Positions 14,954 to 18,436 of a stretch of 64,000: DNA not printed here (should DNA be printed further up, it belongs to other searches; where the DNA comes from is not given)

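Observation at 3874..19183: Operon of three consecutive giant lipoproteins plus a membrane HExxH protein: candidate modular surface-adhesion or glycan-binding system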

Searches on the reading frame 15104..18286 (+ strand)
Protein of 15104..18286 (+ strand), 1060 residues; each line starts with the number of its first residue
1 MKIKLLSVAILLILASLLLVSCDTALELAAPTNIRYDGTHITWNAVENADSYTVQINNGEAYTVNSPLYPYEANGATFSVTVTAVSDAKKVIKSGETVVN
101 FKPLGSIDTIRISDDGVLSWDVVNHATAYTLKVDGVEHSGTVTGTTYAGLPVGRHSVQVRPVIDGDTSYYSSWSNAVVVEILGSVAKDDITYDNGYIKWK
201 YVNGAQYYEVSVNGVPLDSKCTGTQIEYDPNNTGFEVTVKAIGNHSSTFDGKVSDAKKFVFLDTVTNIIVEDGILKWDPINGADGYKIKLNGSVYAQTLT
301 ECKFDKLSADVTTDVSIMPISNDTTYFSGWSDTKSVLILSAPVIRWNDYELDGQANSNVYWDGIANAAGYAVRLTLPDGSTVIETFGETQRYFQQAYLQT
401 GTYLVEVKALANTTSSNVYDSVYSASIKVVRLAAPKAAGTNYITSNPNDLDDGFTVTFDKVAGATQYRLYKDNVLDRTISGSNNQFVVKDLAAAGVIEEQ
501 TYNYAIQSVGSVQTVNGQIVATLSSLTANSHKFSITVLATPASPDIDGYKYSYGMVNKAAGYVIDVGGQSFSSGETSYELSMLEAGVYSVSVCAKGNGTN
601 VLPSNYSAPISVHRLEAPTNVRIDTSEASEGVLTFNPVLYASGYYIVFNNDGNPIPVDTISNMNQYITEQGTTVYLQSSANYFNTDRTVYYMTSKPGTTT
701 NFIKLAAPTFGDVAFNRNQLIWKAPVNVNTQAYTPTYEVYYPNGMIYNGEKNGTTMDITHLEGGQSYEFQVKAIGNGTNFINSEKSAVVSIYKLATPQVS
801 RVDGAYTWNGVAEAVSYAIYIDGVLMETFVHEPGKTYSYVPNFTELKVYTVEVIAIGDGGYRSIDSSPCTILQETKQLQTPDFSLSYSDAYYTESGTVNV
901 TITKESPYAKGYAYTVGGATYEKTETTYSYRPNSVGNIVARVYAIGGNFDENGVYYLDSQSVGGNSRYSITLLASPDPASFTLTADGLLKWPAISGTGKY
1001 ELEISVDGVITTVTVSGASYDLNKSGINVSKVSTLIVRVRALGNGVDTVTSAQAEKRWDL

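Call 7: search_protein_families(library=pfam, proteins=[window:15104-18286:+], max_evalue=0.01)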
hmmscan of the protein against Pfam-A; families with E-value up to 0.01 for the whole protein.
window:15104-18286:+ (1060 aa): 2 families
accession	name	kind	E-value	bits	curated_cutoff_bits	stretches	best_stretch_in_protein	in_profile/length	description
PF16383.10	DUF4992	-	1.4e-05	25.3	29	0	417-521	30-136/183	Domain of unknown function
PF00041.27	fn3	-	0.0008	20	25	1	720-779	18-74/84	Fibronectin type III domain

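Call 10: search_protein_families(library=ncbifam, proteins=[window:15104-18286:+], max_evalue=0.01)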
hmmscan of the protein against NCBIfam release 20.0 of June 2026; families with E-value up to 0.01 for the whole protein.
window:15104-18286:+ (1060 aa): 0 families

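Call 34: find_homologous_proteins(query=window:15104-18286:+)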
Query window:15104-18286:+ (1060 aa): 100 proteins with E <= 0.001 among 8000 candidates.
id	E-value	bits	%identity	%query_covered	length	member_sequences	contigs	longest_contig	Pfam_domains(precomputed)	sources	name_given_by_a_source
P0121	0.0e+0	2199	92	100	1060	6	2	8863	-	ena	-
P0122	0.0e+0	1658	70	100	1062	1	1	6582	PF00801.27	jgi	-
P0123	0.0e+0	1494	64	99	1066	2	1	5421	PF00041.28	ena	-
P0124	0.0e+0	1441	63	97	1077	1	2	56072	PF27364.1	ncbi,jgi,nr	ncbi:MAG: hypothetical protein E7620_00090 [Ruminococcaceae bacterium]|nr:hypothetical protein [Osci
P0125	0.0e+0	1434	60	98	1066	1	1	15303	PF00041.28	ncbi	-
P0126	0.0e+0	1410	62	100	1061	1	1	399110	-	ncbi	-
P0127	0.0e+0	1405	61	100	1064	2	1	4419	-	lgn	-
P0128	0.0e+0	1392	61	100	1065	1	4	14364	-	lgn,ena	-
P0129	0.0e+0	1388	60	100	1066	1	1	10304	PF25523.2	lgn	-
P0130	0.0e+0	1364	60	99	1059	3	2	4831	-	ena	-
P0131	0.0e+0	1358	58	100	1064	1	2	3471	-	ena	-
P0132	0.0e+0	1355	60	99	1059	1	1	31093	-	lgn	-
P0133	0.0e+0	1351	58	99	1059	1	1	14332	-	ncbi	-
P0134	0.0e+0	1350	60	100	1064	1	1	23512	-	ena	-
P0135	0.0e+0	1348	59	100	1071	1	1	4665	-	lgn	-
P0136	0.0e+0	1336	59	99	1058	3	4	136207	PF00041.28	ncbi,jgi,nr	ncbi:MAG: hypothetical protein E7637_02880 [Ruminococcaceae bacterium]|nr:hypothetical protein [Osci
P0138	0.0e+0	1317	59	98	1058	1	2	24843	PF00041.28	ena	-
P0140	0.0e+0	1290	57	100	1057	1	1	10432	PF00041.28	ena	-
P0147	0.0e+0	1236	55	100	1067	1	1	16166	PF00041.28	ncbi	-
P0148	0.0e+0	1232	56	100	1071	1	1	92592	PF00041.28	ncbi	-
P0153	0.0e+0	1216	54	100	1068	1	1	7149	PF00041.28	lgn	-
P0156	0.0e+0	1204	54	98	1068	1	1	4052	PF01108.24,PF00041.28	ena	-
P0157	0.0e+0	1199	54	98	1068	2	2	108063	PF00041.28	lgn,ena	-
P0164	0.0e+0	1171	53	100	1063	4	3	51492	PF00041.28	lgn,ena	-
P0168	0.0e+0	1131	53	98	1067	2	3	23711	PF00041.28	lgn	-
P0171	0.0e+0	1062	49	100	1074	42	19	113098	-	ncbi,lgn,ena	-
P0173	7.0e-294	996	47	100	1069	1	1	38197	PF00041.28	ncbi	-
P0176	1.2e-284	966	46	99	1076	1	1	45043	PF00041.28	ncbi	-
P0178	7.5e-272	923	45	99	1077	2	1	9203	PF21910.3,PF00041.28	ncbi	-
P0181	3.9e-263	895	44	99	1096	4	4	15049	PF00041.28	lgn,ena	-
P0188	2.3e-235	803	42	99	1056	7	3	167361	-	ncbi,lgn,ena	-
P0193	7.1e-229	781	41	98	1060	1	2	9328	-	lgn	-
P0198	7.9e-225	768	40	99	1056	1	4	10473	PF00041.28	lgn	-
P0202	3.3e-217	743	41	97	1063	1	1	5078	PF00041.28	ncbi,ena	-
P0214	1.7e-165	571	36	95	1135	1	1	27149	-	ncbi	-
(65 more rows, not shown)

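Call 46: find_related_loci(query=A3, collection=metagenome_contigs, flank=10000)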
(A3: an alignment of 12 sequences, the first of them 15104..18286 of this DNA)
Query A3 (1060 aa) in metagenome_contigs; peptide patterns used: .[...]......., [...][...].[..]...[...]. (x = any residue, [..] = any of these).
238 stretches matched a pattern; 30 encode a relative of the query (tblastn E <= 1e-3); 30 distinct loci.
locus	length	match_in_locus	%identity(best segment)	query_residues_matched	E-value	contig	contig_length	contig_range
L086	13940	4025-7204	92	1-1060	0e+0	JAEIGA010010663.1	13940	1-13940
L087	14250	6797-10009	49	1-1060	0e+0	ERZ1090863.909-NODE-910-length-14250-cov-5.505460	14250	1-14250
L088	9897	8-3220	49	1-1060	0e+0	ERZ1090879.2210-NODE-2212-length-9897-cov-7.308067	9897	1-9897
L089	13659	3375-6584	47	1-1058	0e+0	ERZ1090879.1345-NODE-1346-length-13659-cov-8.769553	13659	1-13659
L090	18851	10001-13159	47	16-1059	0e+0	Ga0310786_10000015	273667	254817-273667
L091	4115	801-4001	45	3-1058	0e+0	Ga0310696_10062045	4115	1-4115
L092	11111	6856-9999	41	1-1058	0e+0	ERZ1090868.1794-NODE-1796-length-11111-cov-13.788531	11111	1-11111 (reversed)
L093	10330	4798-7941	41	1-1058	0e+0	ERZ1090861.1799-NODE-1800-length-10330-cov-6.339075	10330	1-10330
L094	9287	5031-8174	41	1-1058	0e+0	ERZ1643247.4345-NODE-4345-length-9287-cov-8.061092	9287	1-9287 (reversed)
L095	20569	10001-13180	41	19-1053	0e+0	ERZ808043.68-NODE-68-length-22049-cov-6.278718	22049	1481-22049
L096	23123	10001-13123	40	3-1058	0e+0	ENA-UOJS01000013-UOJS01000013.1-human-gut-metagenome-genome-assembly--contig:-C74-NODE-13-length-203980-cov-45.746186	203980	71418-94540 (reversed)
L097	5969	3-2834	42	28-1058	0e+0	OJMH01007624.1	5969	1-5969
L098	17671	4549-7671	40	3-1058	0e+0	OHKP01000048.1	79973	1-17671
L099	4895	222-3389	39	1-1055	0e+0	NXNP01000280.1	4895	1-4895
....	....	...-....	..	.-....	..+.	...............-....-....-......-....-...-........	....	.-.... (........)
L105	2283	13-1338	41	612-1060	3e-95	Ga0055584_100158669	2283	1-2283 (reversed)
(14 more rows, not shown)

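Call 60: predict_structure(alignment_id=A2)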
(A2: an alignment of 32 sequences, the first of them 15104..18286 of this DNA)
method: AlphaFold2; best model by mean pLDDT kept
length: 1060 residues; sequences in the alignment: 32
mean_pLDDT: 87.9   pTM: 0.39
mean pLDDT of the five models: 87.9, 87.5, 86.3, 85.9, 85.4
residues with pLDDT >= 90: 519; 70-90: 509; 50-70: 23; < 50: 9
segments of 3 or more residues with pLDDT < 50: 16-24
pLDDT, mean of each block of 10 residues (from residue 1): 55 49 62 84 87 88 89 85 82 85 86 88 87 83 86 89 84 88 89 89 90 88 89 90 89 90 89 88 90 89 89 92 87 91 88 89 91 94 91 92 94 86 92 91 92 93 94 93 91 85 94 87 92 94 93 93 91 92 91 94 93 93 87 91 91 87 89 92 91 92 93 87 89 88 82 87 90 92 92 92 87 92 91 88 89 91 91 91 89 88 90 88 89 87 90 88 86 87 84 85 79 82 78 84 84 85
secondary structure, 60 per line:
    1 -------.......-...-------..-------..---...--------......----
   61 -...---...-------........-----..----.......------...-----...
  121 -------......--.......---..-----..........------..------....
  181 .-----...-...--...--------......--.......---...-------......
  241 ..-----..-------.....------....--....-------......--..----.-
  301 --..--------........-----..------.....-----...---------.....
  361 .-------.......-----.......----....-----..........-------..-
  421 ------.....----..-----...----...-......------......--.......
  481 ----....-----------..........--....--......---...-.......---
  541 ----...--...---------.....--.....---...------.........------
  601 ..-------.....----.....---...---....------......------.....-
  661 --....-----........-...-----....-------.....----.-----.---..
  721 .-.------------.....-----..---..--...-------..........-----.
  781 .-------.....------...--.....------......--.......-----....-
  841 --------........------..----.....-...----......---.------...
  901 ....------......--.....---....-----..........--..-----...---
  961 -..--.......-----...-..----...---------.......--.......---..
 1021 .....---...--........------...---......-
elements in order (helices of 4 or more, strands of 3 or more residues): H8-14 E40-42 E51-56 E62-64 E68-70 E78-85 E97-103 E110-112 E118-120 E128-133 E136-142 E153-162 E177-181 E191-193 E196-198 E207-212 E215-221 E225-227 E235-242 E257-261 E268-271 E274-277 E285-290 E313-320 E334-338 E344-346 E356-361 E369-375 E381-387 E392-395 E401-410 E427-431 E443-445 E454-459 E466-471 E474-480 E485-488 E500-509 E512-515 E518-523 E531-537 E545-547 E550-552 E562-566 E569-573 E577-579 E586-594 E610-614 E619-623 E633-636 E643-648 H663-666 E672-679 E681-683 E689-692 E700-704 E719-721 E736-740 E755-757 E765-774 E789-793 E800-802 E805-809 E816-821 E824-830 E836-839 E849-856 E869-873 E875-877 E882-887 E898-904 E911-916 E919-923 E927-930 E936-945 E955-957 E969-972 E988-990 E1000-1006 E1009-1015 E1019-1021 H1022-1025 E1034-1041 E1048-1050 E1054-1059

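Call 65: fold_search(model_id=the predicted structure, library=pdb)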
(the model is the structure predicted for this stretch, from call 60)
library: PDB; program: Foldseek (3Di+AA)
matches with E <= 10: 1482; with E <= 0.001: 222
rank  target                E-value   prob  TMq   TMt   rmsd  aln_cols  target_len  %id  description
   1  9flp_A                5.7e-21  1.00  0.14  0.16  74.2      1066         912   14  CryoEM structure of the neck (1403-2314) in the grappling hook protein A (GhpA) in the bacterium Aureispira sp. CCB-QB (released 2024-10-16)
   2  8q6t_I                7.6e-19  1.00  0.12  0.12  68.2      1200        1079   13  Helical reconstruction of the relaxed thick filament from FIB milled left ventricular mouse myofibrils (released 2023-11-01)
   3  8g4l_am               3.2e-17  1.00  0.12  0.12  63.9      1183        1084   11  Cryo-EM structure of the human cardiac myosin filament (released 2023-11-01)
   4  9fly_A                2.8e-16  1.00  0.14  0.16  65.9      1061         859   12  CryoEM structure of the base (4151-5009) in the grappling hook protein A (GhpA) in the bacterium Aureispira sp. CCB-QB (released 2024-10-16)
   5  9ozi_A                1.9e-14  1.00  0.15  0.10  39.9      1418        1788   11  Cryo-EM structure of chicken ROS1 in apo-state. This is the complete map and model. (released 2026-02-25)
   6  9ozh_D                2.0e-12  1.00  0.13  0.10  46.2      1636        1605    9  Cryo-EM structure of 1:2:1 ROS1/NEL/NICOL holo-complex, conformation 2. (released 2026-02-25)
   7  6iaa_A                2.7e-12  1.00  0.12  0.14  50.4      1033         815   12  hRobo2 ectodomain (released 2019-03-13)
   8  9flw_A                8.2e-12  1.00  0.11  0.19  34.8       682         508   15  CryoEM structure of the fragment-6 (3571-4078) in the grappling hook protein A (GhpA) in the bacterium Aureispira sp.  (released 2024-10-16)
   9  9ozc_A                5.9e-11  1.00  0.11  0.08  44.5      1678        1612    8  Cryo-EM structure of 1:2:1 ROS1/NEL/NICOL holo-complex, conformation 1. (released 2026-02-25)
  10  6grs_B                2.1e-10  1.00  0.09  0.14  42.1       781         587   10  Paired immunoglobulin-like receptor B (PirB) or Leukocyte immunoglobulin-like receptor subfamily B member 3 (LILRB3) f (released 2019-02-06)
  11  6grs_A                2.5e-10  1.00  0.08  0.14  45.4       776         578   10  Paired immunoglobulin-like receptor B (PirB) or Leukocyte immunoglobulin-like receptor subfamily B member 3 (LILRB3) f (released 2019-02-06)
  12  6grt_B                3.9e-10  1.00  0.11  0.17  38.9       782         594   10  Paired immunoglobulin-like receptor B (PirB) or Leukocyte immunoglobulin-like receptor subfamily B member 3 (LILRB3) f (released 2019-02-06)
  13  6grt_A                4.7e-10  1.00  0.11  0.16  39.2       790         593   10  Paired immunoglobulin-like receptor B (PirB) or Leukocyte immunoglobulin-like receptor subfamily B member 3 (LILRB3) f (released 2019-02-06)
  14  8x80_A                5.4e-10  1.00  0.14  0.17  30.8       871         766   10  Structure of leptin-LepR trimer with a small gap (released 2024-08-07)
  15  8odz_D                8.4e-10  1.00  0.09  0.14  22.7       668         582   12  Cryo-EM structure of a pre-dimerized murine IL-12 complete extracellular signaling complex (Class 1). (released 2024-02-07)
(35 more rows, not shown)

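Call 77: list_cluster_members(proteins=[P0171, P0098, P0188, P0001, P0121])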
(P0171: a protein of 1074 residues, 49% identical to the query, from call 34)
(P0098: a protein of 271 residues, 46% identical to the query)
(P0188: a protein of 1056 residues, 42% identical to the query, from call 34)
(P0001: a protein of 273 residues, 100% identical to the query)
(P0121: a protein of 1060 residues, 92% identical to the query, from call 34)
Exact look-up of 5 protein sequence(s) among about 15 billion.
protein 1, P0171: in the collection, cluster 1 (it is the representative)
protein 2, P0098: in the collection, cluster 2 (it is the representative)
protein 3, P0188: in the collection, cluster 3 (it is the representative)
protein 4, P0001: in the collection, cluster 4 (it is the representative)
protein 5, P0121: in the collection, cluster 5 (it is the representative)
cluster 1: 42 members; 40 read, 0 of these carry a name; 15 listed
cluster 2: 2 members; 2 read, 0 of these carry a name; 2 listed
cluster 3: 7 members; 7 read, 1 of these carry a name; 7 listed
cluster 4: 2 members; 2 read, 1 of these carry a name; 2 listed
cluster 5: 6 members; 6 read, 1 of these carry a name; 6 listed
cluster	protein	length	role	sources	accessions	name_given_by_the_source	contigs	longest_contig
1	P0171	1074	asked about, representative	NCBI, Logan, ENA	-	-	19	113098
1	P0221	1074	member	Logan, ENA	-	-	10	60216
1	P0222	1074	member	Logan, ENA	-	-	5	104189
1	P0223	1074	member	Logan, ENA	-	-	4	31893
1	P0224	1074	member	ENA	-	-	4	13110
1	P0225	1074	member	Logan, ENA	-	-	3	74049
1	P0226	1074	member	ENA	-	-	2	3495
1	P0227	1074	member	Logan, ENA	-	-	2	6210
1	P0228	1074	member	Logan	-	-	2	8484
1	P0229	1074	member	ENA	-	-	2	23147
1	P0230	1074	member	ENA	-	-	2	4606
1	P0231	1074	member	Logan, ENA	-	-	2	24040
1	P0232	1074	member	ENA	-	-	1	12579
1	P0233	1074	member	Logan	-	-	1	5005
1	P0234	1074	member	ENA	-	-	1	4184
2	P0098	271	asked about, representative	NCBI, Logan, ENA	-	-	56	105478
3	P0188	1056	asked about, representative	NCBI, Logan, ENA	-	-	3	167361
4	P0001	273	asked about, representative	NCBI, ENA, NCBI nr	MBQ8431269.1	MAG: hypothetical protein IJX28_00140 [Clostridia bacterium] | hypothetical protein [Clostridia bacterium]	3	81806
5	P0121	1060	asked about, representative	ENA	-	-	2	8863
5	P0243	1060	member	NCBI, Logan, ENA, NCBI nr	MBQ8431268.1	MAG: hypothetical protein IJX28_00135 [Clostridia bacterium] | hypothetical protein [Clostridia bacterium]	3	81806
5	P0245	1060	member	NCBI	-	-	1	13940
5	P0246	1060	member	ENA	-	-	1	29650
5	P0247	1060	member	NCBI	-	-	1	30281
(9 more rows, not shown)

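Call 81: search_protein_representatives(alignment_id=A2)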
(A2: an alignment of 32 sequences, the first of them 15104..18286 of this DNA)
Query: 32 sequences, 1061 profile positions. Proteins with E-value up to 0.001 (for the whole library): 10462; up to 1e-10: 4116; up to 1e-30: 921. The best 150 are listed.
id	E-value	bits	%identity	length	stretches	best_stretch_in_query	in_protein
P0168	0.0e+00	1436.8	-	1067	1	1-1056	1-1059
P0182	0.0e+00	1372.8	-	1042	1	1-1059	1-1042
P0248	0.0e+00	1350.6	-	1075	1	1-1059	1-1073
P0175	0.0e+00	1329.6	-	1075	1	1-1059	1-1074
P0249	0.0e+00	1329.2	-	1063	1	1-1058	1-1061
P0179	0.0e+00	1306.4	-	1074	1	1-1060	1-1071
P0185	0.0e+00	1302.3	-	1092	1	6-1059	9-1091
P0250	0.0e+00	1295.3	-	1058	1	1-1060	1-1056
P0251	0.0e+00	1282.0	-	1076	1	1-1059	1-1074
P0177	0.0e+00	1277.3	-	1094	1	1-1056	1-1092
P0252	0.0e+00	1234.7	-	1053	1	1-1060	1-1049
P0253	0.0e+00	1220.0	-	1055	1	3-1060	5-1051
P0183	0.0e+00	1214.7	-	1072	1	1-1059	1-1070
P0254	0.0e+00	1208.5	-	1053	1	1-1059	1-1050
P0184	0.0e+00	1202.2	-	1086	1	1-1059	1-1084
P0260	0.0e+00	1145.2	-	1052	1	1-1060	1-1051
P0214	0.0e+00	1132.4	-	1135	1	3-1059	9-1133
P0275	0.0e+00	1062.2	-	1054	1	2-1060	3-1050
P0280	0.0e+00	1042.9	-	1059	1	2-1060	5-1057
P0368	1.4e-164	566.1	-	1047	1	1-1054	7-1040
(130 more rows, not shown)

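Call 91: search_protein_families(library=padloc, proteins=[window:15104-18286:+], max_evalue=0.001)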
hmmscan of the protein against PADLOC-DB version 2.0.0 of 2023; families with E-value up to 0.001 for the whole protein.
window:15104-18286:+ (1060 aa): 0 families

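Call 92: search_protein_families(library=phrogs, proteins=[window:15104-18286:+], max_evalue=0.001)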
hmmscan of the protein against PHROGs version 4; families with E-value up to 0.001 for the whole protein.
window:15104-18286:+ (1060 aa): 0 families
